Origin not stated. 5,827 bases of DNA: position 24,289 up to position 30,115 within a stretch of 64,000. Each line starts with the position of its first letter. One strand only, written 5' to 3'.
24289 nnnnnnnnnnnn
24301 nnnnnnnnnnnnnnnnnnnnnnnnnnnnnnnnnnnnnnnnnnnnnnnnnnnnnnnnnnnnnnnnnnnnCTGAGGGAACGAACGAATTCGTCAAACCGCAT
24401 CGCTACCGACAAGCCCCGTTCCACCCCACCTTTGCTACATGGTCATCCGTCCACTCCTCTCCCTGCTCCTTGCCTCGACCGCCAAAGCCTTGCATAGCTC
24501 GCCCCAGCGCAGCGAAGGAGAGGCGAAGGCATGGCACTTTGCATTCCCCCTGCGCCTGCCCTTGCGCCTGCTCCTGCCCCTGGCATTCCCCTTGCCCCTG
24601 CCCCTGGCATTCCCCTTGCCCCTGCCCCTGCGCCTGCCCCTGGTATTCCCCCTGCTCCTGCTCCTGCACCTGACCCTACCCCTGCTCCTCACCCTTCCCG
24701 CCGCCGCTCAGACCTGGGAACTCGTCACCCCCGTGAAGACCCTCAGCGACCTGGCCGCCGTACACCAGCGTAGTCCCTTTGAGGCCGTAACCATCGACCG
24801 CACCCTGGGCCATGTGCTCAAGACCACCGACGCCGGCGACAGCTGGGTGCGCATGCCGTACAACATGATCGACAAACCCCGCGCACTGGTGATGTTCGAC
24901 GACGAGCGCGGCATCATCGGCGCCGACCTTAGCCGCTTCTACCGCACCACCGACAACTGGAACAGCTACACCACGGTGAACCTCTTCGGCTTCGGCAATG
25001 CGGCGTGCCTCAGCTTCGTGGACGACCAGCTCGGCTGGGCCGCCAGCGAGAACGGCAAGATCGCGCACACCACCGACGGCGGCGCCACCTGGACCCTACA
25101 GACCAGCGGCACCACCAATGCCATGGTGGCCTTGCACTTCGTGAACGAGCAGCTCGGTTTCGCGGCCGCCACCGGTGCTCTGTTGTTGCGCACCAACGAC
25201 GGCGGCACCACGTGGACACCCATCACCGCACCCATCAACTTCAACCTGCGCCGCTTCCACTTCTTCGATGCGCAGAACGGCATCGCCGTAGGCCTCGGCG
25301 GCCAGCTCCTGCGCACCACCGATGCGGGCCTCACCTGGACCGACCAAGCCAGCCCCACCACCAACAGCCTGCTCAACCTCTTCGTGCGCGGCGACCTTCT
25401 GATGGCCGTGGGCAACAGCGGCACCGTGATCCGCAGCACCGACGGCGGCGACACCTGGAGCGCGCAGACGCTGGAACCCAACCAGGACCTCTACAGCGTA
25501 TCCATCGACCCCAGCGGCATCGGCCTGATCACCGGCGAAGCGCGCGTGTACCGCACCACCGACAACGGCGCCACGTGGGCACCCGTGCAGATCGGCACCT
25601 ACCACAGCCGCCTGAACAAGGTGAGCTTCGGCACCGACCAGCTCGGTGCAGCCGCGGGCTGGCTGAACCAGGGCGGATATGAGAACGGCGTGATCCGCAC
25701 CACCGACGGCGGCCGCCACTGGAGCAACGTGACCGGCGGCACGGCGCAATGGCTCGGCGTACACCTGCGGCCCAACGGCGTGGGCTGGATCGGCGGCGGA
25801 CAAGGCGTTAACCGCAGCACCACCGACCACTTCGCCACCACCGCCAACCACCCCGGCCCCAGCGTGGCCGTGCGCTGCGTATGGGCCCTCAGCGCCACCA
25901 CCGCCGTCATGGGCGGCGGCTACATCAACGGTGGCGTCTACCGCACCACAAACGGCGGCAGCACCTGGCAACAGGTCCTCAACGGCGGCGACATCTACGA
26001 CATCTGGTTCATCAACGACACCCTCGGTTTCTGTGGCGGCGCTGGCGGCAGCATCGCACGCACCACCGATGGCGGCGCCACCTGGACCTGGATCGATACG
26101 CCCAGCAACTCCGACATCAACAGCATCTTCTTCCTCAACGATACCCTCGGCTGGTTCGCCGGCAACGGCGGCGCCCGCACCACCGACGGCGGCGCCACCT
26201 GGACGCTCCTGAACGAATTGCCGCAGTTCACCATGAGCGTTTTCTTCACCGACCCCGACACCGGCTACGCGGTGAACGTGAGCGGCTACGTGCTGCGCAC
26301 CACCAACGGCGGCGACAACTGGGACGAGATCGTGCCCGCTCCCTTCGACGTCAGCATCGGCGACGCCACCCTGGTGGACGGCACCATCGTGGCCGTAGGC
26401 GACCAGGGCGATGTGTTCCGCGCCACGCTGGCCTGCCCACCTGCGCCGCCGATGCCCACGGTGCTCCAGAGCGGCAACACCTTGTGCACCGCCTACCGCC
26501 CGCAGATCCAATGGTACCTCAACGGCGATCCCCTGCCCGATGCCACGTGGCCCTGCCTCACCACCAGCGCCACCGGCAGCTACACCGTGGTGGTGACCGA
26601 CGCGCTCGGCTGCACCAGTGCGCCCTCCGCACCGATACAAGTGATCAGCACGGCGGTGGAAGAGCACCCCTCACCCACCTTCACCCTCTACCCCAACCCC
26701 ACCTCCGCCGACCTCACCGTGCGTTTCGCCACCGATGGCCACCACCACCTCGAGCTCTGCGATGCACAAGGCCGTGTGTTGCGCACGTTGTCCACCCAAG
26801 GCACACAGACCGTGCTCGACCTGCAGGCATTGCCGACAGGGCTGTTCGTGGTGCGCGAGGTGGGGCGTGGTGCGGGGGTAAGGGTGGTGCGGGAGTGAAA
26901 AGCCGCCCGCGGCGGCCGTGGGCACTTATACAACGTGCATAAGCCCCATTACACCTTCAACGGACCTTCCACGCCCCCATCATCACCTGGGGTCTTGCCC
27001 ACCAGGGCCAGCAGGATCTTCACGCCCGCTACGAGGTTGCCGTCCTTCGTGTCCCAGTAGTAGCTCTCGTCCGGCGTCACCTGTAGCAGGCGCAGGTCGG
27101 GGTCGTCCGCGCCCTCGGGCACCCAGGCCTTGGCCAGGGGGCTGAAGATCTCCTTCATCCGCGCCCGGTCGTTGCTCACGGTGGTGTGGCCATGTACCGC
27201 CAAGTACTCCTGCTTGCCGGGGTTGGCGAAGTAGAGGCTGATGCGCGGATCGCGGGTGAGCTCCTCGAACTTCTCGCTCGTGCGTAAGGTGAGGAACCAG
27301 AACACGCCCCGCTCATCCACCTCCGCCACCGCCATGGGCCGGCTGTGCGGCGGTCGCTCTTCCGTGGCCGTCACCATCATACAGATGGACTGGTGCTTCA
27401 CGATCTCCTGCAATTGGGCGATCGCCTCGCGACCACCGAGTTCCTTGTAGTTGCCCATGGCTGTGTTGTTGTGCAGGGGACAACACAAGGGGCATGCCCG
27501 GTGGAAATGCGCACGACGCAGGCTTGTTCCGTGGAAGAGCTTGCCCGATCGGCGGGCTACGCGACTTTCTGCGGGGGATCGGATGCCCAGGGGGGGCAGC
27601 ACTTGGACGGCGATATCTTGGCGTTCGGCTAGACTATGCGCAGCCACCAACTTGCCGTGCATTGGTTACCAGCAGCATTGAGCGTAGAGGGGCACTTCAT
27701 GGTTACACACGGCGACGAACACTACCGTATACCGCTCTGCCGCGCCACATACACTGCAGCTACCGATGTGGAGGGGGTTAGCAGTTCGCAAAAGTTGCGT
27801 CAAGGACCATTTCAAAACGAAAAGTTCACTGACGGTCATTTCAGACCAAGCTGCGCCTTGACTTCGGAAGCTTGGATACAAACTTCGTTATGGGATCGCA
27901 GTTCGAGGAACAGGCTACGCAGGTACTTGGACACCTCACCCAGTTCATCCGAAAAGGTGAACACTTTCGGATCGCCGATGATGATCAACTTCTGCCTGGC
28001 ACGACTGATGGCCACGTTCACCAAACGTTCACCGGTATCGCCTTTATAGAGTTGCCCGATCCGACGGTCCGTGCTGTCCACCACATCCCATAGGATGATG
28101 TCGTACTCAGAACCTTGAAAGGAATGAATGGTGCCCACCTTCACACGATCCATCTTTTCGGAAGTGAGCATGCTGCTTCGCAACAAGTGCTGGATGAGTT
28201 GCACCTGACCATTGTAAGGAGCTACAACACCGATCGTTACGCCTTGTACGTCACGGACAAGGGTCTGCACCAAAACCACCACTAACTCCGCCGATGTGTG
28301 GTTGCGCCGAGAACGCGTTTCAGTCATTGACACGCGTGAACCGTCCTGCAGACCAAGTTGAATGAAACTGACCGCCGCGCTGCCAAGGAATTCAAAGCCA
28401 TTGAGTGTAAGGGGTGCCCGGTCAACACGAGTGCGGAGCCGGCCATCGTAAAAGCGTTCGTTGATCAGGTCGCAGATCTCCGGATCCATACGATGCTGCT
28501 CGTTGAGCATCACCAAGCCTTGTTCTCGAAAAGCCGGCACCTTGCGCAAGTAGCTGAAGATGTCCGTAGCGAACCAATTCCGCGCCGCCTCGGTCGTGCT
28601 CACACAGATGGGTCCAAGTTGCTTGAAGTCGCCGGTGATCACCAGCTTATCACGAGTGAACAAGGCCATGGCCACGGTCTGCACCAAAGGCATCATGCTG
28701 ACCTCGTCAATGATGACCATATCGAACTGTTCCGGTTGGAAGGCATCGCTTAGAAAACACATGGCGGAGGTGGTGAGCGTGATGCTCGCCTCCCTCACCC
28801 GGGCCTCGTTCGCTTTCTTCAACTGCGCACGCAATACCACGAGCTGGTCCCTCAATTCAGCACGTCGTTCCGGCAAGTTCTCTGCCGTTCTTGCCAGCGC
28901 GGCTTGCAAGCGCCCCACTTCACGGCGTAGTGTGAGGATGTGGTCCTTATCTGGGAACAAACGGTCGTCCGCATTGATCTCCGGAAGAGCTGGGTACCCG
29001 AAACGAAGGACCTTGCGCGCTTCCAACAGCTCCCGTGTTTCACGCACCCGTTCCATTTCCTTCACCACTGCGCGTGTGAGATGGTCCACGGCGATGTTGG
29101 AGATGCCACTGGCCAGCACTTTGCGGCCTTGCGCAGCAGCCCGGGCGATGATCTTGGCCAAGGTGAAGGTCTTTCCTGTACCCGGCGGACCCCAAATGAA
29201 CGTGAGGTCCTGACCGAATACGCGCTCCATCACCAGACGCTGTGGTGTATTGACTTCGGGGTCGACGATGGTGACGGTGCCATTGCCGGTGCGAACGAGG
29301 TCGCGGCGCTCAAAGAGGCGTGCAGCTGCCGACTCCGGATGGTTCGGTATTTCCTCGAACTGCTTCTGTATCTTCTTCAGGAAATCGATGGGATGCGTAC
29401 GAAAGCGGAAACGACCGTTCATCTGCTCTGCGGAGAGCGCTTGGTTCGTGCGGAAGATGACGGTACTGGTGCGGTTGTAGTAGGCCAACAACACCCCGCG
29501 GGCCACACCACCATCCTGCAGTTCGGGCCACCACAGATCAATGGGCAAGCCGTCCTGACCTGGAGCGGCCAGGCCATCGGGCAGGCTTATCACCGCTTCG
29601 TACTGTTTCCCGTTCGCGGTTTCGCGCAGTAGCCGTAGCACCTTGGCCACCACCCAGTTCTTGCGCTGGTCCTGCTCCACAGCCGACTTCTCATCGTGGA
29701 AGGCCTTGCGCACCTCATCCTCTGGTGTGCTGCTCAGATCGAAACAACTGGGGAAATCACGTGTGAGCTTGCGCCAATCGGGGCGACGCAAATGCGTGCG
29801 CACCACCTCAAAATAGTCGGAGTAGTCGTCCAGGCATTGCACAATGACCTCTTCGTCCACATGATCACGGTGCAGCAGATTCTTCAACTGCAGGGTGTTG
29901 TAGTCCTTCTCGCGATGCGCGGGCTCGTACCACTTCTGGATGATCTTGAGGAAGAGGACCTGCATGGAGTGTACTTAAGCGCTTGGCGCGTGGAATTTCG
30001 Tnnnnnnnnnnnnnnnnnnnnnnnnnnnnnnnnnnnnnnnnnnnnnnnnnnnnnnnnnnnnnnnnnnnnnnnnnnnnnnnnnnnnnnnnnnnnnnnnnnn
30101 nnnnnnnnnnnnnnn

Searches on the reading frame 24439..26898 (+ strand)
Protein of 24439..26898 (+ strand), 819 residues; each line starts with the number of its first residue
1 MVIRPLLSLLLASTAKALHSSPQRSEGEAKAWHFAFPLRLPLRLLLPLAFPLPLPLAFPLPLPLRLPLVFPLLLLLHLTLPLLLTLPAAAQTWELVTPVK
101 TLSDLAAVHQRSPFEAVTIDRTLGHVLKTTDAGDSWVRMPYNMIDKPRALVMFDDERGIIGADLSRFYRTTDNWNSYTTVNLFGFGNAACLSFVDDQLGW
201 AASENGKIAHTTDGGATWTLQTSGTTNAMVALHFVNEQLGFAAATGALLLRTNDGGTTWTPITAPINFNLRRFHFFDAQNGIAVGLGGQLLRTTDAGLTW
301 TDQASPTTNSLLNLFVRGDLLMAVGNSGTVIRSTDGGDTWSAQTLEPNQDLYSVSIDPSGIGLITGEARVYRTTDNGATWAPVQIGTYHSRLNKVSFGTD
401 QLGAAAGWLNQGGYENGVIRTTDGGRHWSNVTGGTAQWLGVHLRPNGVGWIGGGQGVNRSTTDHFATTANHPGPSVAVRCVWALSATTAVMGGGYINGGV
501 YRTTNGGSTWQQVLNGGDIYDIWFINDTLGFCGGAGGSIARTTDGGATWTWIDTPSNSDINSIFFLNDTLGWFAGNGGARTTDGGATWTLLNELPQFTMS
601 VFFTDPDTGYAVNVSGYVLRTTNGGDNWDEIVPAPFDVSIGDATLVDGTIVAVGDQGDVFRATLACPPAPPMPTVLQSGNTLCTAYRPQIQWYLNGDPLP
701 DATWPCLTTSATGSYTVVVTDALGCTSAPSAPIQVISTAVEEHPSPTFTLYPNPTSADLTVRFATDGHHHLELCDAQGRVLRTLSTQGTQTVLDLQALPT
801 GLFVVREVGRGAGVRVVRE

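Call 57: search_protein_families(library=pfam, proteins=[window:24439-26898:+], max_evalue=0.0001)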
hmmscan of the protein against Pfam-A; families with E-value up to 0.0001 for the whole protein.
window:24439-26898:+ (819 aa): 5 families
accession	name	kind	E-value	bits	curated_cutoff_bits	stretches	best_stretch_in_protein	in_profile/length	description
PF14870.12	PSII_BNR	-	5e-30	105.2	27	3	519-661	20-170/303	Photosynthesis system II assembly factor YCF48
PF15902.12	Sortilin-Vps10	-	6.6e-23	81.6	33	1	329-434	2-115/446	Sortilin, neurotensin receptor 3,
PF02012.26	BNR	-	2.8e-14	51.2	27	0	332-341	2-11/12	BNR/Asp-box repeat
PF18962.6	Por_Secre_tail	-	4.8e-06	27.2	27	1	750-806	1-61/75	Secretion system C-terminal sorting domain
PF06832.18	BiPBP_C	-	3e-05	24.3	26.8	0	687-726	43-85/90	Penicillin-Binding Protein C-terminus Family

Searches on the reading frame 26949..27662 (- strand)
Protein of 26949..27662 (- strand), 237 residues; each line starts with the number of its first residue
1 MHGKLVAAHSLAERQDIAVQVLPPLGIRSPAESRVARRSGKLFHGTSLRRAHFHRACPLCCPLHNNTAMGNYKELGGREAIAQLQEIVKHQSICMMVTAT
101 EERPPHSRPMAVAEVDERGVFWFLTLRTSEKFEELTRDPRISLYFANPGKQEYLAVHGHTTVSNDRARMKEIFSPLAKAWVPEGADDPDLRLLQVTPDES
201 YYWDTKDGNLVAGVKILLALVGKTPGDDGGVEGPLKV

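Call 57: search_protein_families(library=pfam, proteins=[window:26949-27662:-], max_evalue=0.0001)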
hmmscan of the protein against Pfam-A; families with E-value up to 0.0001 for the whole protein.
window:26949-27662:- (237 aa): 2 families
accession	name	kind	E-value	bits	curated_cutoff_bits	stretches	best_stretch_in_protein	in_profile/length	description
PF16242.11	Pyrid_ox_like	-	8.5e-42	142.6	28.8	1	79-224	1-146/149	Pyridoxamine 5'-phosphate oxidase like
PF01243.27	PNPOx_N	-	3.6e-18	66.5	28.1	1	83-203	4-119/120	Pyridoxamine 5'-phosphate oxidase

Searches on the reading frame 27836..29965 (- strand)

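Call 8: search_protein_families(library=pfam, proteins=[window:27836-29965:-], max_evalue=0.001)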
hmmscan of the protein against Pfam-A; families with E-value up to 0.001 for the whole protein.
window:27836-29965:- (709 aa): 13 families
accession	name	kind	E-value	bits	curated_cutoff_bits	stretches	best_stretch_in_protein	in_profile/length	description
PF13087.12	AAA_12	-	6.5e-35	120.9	27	1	481-666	14-194/195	AAA domain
PF13086.12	AAA_11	-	1.7e-25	90.7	27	1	238-456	2-256/257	AAA domain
PF13245.12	AAA_19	-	1.5e-11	45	25.1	1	246-451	5-130/134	AAA domain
PF13604.12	AAA_30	-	6.8e-11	42.7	27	1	238-300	2-66/191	AAA domain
PF13538.12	UvrD_C_2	-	1.3e-06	28.6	27.4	1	610-663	4-52/52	UvrD-like helicase C-terminal domain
PF01443.25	Viral_helicase1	-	1.6e-06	28.5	21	0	591-663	161-227/228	Viral superfamily 1 RNA helicase core domain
PF04851.21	ResIII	-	8e-06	26.3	22.5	0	250-283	21-56/164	Type III restriction enzyme, res subunit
PF13481.12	AAA_25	-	2.3e-05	24.6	27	1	240-359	20-140/195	AAA domain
PF13191.12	AAA_16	-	4.3e-05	24.5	32.6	1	247-351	17-125/167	AAA ATPase domain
PF05970.20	PIF1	-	0.0001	22.4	25.9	0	253-296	23-66/223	PIF1-like helicase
PF13401.12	AAA_22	-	0.00063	20.5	27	0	251-285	4-38/130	AAA domain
PF13361.12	UvrD_C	-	0.00077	19.4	25.6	0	592-663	269-346/350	UvrD-like helicase C-terminal domain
PF00004.35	AAA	-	0.00089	20.2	21.2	0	257-309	3-48/131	ATPase family associated with various cellular activities (AAA)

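Call 98: search_protein_families(library=padloc, proteins=[window:27836-29965:-], max_evalue=0.00001)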
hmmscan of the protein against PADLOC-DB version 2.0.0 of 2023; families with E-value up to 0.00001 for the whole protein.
window:27836-29965:- (709 aa): 10 families
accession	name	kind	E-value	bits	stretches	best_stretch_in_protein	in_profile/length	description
PDLC03920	MkoA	-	4.7e-60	202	1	242-684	620-1099/1112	-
PDLC03921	MkoA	-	9.9e-38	127.5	2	412-684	1295-1588/1607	-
PDLC03924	MkoC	-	1.9e-34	117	1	482-675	769-953/1136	-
PDLC05009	PDC-S37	-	2.4e-17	60.1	2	413-662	937-1193/1550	-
PDLC00127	GajB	-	1.1e-07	28.8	1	604-670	502-572/594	UrvD helicase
PDLC01734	typeIV_RecD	-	1.4e-07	28.1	0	410-454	431-477/763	RecD_0_IVD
PDLC04140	mad8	-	2.3e-07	28.6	1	253-426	28-204/314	mads_8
PDLC05064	PDC-S68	-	6.7e-07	25.4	0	407-493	772-856/1273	-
PDLC05065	PDC-S68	-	2.5e-06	23.5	0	406-454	696-746/1221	-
PDLC05035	PDC-S53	-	3e-06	23.6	0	246-306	503-562/900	-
